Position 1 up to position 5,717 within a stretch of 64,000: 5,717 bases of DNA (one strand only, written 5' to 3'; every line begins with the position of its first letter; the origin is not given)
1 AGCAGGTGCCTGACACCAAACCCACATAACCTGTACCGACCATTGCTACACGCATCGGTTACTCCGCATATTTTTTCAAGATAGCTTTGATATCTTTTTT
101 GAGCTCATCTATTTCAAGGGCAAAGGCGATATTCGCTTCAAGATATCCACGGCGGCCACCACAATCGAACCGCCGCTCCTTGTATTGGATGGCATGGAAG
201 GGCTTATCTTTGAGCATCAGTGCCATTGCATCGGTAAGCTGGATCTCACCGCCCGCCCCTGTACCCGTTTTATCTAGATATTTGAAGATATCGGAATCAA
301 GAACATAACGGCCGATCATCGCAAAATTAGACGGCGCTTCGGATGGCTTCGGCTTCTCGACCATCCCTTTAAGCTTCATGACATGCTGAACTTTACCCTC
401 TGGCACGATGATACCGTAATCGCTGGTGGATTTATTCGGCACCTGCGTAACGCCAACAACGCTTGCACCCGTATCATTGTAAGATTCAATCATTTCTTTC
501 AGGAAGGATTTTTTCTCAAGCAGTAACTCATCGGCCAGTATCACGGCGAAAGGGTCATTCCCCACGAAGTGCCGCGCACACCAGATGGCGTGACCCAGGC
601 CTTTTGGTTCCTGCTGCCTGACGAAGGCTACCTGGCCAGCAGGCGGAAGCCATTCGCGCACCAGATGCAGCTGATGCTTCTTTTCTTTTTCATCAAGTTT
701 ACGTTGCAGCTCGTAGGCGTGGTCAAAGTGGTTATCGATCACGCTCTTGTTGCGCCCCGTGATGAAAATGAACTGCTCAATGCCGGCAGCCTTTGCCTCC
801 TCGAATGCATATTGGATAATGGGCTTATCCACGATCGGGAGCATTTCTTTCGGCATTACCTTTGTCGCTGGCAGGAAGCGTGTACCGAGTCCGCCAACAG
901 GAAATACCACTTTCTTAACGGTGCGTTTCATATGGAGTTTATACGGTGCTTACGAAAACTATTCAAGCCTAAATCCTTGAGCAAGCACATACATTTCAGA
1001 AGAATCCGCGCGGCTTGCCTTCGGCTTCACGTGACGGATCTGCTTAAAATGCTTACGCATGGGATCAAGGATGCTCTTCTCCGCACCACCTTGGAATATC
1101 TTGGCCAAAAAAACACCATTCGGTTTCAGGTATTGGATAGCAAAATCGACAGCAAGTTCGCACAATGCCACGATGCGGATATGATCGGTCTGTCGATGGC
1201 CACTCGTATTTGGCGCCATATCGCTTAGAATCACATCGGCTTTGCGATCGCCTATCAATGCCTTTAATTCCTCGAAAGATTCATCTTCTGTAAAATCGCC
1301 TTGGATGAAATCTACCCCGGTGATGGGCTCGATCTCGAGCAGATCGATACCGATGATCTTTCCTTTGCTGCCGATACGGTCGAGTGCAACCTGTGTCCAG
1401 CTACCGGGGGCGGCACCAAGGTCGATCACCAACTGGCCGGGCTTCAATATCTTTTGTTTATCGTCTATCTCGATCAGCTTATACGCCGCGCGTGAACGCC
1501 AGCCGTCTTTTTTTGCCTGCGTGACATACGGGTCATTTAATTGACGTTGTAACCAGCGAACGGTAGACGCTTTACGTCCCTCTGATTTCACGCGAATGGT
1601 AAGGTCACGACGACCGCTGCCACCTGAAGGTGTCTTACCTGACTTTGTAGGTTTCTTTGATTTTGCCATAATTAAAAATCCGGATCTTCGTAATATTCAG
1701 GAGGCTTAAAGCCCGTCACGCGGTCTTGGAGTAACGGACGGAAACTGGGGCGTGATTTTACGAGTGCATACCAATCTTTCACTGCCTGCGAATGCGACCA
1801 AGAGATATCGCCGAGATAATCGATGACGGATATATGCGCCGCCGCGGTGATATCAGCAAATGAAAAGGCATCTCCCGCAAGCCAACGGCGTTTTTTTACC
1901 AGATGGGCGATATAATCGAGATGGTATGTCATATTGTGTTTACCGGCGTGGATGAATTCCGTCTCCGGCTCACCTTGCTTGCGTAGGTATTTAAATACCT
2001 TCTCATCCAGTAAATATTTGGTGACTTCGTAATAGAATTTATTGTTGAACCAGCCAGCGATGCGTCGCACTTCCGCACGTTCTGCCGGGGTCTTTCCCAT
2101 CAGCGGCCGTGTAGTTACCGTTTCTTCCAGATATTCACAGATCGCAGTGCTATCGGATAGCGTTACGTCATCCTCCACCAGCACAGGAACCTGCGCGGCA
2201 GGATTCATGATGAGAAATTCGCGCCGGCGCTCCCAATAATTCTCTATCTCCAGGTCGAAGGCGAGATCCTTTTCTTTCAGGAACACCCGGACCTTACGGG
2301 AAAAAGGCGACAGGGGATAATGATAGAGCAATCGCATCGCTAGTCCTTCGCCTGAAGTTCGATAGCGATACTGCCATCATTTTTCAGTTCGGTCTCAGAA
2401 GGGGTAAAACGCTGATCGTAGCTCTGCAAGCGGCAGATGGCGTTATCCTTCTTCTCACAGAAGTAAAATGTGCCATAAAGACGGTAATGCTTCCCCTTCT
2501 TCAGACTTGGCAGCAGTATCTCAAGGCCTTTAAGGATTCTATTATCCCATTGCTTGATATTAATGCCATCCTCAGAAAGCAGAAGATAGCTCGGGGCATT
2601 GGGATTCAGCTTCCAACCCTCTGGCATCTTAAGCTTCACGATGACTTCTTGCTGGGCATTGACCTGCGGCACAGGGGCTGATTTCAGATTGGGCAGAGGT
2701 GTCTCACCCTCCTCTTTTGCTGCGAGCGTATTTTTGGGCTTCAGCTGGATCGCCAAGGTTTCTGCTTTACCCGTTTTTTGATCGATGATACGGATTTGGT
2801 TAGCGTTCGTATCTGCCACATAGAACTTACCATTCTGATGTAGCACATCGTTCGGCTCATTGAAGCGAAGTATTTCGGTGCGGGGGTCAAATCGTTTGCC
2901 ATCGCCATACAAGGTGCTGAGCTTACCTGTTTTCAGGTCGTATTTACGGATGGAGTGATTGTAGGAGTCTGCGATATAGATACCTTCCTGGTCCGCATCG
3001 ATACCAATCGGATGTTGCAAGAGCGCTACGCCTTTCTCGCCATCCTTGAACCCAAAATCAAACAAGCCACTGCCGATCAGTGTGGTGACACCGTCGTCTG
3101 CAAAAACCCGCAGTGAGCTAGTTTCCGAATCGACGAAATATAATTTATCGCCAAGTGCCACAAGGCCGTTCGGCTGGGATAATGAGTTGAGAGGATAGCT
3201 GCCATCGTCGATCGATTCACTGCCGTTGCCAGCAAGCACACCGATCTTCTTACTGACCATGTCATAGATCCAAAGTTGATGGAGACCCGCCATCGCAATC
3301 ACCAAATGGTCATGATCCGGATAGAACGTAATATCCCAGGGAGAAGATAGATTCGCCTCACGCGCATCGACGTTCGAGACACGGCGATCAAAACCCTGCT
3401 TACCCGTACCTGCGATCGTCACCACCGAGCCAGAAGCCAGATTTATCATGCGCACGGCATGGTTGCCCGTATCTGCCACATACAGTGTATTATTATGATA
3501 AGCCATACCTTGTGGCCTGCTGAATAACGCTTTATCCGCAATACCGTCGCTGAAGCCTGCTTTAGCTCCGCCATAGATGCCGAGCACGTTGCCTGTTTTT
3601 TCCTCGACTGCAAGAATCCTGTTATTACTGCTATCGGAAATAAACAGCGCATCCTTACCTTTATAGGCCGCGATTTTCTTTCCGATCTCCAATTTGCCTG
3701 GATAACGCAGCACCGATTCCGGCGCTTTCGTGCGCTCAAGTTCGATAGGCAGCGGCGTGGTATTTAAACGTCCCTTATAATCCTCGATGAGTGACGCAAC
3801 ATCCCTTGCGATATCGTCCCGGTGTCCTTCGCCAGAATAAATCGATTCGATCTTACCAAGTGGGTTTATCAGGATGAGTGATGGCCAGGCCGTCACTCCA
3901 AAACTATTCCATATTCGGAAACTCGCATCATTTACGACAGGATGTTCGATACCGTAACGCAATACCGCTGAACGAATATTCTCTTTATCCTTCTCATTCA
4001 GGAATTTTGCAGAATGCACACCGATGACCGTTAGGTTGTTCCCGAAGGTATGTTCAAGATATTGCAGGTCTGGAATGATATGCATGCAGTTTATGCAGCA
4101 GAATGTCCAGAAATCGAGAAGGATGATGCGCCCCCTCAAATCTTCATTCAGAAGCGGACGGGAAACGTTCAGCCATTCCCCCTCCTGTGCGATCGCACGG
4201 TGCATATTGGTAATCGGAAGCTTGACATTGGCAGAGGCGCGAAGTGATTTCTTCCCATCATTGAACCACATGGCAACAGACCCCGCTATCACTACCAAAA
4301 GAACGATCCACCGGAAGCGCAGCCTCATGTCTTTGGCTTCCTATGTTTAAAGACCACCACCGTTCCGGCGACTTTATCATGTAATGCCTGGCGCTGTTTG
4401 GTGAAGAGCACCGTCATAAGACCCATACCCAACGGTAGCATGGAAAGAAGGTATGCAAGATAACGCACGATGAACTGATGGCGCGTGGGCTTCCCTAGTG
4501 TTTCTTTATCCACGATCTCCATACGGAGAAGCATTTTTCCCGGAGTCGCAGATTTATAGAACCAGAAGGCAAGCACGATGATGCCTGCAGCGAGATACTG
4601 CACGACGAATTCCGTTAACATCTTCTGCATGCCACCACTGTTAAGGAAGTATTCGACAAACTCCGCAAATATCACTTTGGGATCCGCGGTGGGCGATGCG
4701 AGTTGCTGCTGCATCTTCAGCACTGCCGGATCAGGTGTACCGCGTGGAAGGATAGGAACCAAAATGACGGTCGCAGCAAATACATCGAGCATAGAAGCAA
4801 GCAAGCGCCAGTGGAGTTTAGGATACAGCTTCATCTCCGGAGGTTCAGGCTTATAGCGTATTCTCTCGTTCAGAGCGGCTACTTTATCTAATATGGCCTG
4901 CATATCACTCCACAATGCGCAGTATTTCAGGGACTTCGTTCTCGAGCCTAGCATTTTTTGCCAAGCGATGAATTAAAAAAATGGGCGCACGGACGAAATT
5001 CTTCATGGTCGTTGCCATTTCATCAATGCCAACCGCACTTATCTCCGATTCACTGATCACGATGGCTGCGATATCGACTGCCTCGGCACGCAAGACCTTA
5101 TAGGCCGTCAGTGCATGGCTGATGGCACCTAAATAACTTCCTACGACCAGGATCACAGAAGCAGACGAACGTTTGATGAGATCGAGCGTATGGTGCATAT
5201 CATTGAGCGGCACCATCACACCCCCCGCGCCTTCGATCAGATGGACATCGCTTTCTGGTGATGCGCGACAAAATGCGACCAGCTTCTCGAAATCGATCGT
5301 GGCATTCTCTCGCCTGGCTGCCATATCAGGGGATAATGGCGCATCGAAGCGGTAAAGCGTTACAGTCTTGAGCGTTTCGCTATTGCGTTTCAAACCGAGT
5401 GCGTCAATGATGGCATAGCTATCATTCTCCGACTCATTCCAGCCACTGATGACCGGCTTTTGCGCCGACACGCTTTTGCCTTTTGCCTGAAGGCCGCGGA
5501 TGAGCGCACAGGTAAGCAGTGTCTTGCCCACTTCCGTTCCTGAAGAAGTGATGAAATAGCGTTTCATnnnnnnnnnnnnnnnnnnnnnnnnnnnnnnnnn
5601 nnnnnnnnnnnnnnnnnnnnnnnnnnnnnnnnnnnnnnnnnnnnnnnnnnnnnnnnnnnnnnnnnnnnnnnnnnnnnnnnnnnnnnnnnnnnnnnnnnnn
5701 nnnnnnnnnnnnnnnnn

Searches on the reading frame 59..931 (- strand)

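Call 12: search_protein_families(library=pfam, proteins=[window:59-931:-], max_evalue=0.001)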
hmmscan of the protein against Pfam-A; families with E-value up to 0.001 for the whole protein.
window:59-931:- (290 aa): 2 families
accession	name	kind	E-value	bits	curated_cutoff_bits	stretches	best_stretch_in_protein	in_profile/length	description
PF00483.29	NTP_transferase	-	9.7e-30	104.4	21.2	1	12-267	6-239/245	Nucleotidyl transferase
PF12804.13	NTP_transf_3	-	3.5e-06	27.7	27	1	12-161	5-121/160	MobA-like NTP transferase domain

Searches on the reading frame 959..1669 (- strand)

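Call 12: search_protein_families(library=pfam, proteins=[window:959-1669:-], max_evalue=0.001)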
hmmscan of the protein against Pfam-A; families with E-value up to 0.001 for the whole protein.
window:959-1669:- (236 aa): 2 families
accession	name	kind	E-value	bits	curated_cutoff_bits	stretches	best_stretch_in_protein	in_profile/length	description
PF01728.25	FtsJ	-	4.5e-61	206.4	24.1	1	57-233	1-181/181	FtsJ-like methyltransferase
PF13847.12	Methyltransf_31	-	1.2e-07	31.9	27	1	76-209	2-127/145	Methyltransferase domain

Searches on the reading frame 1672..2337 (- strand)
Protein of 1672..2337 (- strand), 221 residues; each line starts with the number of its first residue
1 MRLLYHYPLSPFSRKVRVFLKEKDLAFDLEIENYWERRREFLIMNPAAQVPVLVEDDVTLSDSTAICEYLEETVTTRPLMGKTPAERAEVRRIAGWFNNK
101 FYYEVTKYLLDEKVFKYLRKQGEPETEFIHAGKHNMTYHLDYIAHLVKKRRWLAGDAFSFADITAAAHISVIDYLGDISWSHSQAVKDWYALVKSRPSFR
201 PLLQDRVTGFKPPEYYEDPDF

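Call 12: search_protein_families(library=pfam, proteins=[window:1672-2337:-], max_evalue=0.001)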
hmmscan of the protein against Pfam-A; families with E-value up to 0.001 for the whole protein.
window:1672-2337:- (221 aa): 6 families
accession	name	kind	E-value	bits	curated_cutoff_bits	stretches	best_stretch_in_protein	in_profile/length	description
PF13417.12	GST_N_3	-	2.6e-19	69.8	22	1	4-74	1-71/75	Glutathione S-transferase, N-terminal domain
PF13409.12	GST_N_2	-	4.7e-18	66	25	1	10-73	2-70/70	Glutathione S-transferase, N-terminal domain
PF02798.26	GST_N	-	4.7e-12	46.5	20.9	1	4-71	5-75/76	Glutathione S-transferase, N-terminal domain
PF14497.11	GST_C_3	-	6.4e-05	23.5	21.6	1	131-199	26-97/104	Glutathione S-transferase, C-terminal domain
PF00043.30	GST_C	-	9.5e-05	23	20.7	1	140-191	35-87/93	Glutathione S-transferase, C-terminal domain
PF17172.10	GST_N_4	-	0.00059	20.9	30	0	11-105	1-89/99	Glutathione S-transferase N-terminal domain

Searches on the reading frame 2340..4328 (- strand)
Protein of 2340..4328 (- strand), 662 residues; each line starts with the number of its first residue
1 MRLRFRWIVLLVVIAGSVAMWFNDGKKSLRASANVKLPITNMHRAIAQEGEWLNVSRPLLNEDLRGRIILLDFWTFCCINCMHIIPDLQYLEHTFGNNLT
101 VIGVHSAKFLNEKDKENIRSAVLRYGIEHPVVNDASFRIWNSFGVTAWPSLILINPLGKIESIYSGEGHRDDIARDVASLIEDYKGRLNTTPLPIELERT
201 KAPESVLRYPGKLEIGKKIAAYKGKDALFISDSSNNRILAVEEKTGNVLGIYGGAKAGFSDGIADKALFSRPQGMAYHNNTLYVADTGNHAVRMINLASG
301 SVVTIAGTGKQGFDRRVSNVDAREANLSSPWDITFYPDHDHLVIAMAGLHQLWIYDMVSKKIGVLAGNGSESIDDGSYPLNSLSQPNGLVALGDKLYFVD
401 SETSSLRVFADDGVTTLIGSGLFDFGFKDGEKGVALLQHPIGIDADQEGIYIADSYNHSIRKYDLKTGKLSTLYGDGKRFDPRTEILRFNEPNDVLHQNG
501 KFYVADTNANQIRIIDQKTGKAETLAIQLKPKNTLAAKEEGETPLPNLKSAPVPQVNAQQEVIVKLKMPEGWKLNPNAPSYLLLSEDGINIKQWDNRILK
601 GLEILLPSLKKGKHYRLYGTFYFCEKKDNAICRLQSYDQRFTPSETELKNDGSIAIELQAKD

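Call 12: search_protein_families(library=pfam, proteins=[window:2340-4328:-], max_evalue=0.001)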
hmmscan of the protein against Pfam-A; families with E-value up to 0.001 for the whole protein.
window:2340-4328:- (662 aa): 5 families
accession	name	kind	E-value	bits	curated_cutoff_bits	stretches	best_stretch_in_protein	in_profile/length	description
PF01436.27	NHL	-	2.2e-23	81.5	20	2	269-293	1-26/28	NHL repeat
PF13905.12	Thioredoxin_8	-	8.8e-14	52.1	27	1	66-160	1-94/94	Thioredoxin-like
PF00578.27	AhpC-TSA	-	1.4e-06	28.7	26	1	62-162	21-123/124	AhpC/TSA family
PF25021.1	TEN_NHL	-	0.00035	20.1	27.1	0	261-295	321-356/357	Teneurin NHL domain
PF08450.18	SGL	-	0.00046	20.3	26.3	0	441-520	139-214/246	SMP-30/Gluconolactonase/LRE-like region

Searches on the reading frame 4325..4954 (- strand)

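Call 12: search_protein_families(library=pfam, proteins=[window:4325-4954:-], max_evalue=0.001)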
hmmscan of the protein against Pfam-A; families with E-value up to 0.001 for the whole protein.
window:4325-4954:- (209 aa): 1 family
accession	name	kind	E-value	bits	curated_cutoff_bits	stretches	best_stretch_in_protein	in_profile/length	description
PF06271.18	RDD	-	3.7e-17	63.3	24.1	1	44-197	1-137/137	RDD family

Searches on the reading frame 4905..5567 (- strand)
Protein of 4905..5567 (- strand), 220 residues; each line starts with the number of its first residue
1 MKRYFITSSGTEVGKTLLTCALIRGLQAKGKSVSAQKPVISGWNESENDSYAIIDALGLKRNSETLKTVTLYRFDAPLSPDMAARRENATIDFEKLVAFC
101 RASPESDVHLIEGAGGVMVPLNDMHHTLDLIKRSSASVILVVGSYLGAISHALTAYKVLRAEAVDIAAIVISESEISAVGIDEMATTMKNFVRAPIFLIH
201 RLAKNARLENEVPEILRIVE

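Call 12: search_protein_families(library=pfam, proteins=[window:4905-5567:-], max_evalue=0.001)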
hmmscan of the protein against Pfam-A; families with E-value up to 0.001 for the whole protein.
window:4905-5567:- (220 aa): 2 families
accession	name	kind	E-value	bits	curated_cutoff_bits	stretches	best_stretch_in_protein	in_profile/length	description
PF13500.12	AAA_26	-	3.2e-36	125.5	27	1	2-174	1-167/198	AAA domain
PF01656.29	CbiA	-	0.00047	20.6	25.4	1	5-173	2-82/125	CobQ/CobB/MinD/ParA nucleotide binding domain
